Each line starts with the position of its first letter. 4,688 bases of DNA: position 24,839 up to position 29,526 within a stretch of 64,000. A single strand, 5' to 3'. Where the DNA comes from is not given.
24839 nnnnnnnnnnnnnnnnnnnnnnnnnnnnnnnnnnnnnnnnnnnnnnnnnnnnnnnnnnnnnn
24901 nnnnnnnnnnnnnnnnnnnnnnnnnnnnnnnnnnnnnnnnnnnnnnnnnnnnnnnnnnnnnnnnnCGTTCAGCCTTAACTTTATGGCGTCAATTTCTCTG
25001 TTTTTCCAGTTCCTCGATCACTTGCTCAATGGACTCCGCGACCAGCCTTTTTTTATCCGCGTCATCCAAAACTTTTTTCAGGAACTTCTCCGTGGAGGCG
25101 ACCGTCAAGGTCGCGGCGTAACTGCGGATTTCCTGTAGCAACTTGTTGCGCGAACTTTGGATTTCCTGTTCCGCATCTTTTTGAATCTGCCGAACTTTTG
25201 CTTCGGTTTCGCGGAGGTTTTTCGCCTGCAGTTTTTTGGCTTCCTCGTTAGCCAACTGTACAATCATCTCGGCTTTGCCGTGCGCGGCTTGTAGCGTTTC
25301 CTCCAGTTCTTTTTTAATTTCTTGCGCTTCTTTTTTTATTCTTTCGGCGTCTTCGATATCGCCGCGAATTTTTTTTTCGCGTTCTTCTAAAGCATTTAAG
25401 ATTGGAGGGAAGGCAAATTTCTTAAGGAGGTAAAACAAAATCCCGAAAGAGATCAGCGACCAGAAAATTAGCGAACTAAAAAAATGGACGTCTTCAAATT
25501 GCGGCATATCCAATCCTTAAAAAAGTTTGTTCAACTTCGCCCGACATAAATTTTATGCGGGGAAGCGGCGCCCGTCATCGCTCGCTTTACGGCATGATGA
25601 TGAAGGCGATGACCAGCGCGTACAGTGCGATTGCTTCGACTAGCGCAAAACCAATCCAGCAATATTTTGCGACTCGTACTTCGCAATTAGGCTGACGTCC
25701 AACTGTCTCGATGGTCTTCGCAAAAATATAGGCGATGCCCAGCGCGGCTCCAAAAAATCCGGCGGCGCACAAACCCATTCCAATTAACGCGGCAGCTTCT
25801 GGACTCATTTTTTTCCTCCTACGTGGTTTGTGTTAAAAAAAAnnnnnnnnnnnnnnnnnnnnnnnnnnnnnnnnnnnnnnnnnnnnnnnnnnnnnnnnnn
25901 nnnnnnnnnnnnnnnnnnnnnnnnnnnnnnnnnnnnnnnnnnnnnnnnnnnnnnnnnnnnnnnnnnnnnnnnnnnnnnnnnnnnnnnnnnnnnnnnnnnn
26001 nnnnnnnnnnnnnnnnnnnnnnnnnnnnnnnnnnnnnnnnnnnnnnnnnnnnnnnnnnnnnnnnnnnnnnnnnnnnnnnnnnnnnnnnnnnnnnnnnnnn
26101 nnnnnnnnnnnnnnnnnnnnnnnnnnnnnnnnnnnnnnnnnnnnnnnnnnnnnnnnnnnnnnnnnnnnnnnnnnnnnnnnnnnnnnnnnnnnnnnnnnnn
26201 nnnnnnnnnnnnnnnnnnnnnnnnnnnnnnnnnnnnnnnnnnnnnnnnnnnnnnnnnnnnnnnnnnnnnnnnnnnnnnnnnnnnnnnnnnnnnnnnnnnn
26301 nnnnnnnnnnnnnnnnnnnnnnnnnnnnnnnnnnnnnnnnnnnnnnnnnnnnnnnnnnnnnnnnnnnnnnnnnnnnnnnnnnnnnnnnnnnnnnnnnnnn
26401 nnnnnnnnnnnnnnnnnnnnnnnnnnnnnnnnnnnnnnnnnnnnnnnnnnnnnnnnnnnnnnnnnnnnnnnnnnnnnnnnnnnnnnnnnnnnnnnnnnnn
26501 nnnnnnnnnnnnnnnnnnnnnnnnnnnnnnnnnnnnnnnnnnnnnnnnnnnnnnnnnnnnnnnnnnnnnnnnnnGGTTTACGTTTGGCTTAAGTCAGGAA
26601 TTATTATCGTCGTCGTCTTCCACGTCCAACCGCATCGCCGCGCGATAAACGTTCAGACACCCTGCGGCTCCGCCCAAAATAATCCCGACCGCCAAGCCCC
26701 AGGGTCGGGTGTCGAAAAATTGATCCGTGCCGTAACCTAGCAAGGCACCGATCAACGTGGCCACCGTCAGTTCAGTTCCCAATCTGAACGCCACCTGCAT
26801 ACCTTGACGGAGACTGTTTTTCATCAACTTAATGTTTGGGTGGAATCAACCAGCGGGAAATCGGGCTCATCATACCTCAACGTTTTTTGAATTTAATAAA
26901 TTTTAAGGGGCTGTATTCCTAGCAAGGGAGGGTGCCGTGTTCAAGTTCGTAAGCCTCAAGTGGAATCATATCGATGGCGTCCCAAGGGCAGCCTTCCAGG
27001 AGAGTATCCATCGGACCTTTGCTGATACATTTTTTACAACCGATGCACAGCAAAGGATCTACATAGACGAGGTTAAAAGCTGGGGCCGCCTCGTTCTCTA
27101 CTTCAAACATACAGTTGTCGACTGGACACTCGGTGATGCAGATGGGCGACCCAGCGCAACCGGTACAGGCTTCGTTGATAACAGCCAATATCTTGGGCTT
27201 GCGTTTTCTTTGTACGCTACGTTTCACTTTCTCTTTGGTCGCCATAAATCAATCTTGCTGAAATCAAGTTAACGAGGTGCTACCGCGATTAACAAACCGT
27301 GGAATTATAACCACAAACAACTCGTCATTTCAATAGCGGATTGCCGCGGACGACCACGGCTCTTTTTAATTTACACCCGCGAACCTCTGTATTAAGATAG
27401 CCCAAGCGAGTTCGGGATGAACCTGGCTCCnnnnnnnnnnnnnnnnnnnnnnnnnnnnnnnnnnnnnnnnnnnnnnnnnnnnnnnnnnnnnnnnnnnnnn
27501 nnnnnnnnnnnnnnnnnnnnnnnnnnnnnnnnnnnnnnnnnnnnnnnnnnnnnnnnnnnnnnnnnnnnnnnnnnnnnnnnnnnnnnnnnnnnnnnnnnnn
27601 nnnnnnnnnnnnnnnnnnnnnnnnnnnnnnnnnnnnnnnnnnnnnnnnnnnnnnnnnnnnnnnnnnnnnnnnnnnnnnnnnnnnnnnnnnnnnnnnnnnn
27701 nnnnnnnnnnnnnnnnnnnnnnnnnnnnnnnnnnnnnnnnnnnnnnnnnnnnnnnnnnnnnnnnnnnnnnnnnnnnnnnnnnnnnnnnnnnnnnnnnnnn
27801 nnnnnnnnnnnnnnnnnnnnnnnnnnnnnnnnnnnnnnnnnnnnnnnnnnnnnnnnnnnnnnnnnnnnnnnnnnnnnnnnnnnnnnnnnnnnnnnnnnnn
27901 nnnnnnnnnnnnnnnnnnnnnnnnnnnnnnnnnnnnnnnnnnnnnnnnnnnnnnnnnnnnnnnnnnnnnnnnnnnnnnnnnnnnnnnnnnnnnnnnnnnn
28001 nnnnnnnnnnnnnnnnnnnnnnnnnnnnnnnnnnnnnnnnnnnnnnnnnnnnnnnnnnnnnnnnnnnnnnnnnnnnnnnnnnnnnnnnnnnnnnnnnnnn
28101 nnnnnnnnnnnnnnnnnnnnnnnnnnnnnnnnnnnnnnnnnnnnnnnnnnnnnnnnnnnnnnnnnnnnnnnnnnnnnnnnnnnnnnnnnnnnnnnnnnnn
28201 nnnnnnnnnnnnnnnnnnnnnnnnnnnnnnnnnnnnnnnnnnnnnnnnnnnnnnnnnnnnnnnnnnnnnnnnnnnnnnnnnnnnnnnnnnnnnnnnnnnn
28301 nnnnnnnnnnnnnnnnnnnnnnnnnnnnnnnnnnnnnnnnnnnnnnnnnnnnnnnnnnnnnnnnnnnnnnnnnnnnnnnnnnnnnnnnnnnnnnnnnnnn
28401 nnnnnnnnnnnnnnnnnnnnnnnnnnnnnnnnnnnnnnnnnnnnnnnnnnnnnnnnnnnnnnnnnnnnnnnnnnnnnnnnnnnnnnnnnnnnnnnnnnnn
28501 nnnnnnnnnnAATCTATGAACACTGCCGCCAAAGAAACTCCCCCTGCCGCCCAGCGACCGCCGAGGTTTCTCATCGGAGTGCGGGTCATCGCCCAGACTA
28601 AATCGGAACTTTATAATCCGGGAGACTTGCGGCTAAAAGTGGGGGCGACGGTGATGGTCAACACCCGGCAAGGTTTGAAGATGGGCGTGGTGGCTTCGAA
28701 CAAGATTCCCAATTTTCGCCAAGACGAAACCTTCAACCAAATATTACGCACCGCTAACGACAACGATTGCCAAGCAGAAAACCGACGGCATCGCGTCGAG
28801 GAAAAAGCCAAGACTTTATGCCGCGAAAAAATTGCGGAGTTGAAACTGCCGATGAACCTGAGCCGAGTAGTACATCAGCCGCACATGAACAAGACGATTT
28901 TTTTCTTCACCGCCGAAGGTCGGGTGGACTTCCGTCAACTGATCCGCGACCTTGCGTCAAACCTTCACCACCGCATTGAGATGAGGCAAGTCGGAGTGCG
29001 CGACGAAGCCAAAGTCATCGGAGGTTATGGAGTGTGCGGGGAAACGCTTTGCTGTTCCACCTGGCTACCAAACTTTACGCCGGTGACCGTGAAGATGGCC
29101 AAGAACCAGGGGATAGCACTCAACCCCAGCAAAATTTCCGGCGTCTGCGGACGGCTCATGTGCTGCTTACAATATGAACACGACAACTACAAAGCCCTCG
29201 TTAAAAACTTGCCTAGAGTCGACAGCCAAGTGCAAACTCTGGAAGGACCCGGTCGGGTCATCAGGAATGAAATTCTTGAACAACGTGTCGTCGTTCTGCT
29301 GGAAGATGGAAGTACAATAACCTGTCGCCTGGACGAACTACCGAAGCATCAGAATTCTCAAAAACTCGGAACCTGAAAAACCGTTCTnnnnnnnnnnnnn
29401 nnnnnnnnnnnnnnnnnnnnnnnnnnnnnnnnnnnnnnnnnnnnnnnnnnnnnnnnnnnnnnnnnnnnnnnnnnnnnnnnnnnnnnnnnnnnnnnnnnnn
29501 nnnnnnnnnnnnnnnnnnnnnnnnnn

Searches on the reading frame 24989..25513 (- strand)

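Call 54: search_protein_families(library=pfam, proteins=[window:24989-25513:-], max_evalue=0.001)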
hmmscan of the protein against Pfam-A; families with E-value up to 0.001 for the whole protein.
window:24989-25513:- (174 aa): 2 families
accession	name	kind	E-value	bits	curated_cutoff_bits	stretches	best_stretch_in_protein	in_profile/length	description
PF00430.23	ATP-synt_B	-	2.5e-27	96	28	1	16-145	2-131/132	ATP synthase B/B' CF(0)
PF02326.20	YMF19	-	7.6e-07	30.3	22.6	1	4-76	1-70/84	Plant ATP synthase F0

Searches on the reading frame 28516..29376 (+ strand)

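Call 31: search_protein_families(library=pfam, proteins=[window:28516-29376:+], max_evalue=0.00001)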
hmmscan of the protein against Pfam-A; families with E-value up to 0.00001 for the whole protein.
window:28516-29376:+ (286 aa): 1 family
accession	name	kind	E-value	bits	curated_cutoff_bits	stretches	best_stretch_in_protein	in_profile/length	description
PF04468.17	PSP1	-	7e-28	97.2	27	1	75-159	2-86/86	PSP1 C-terminal conserved region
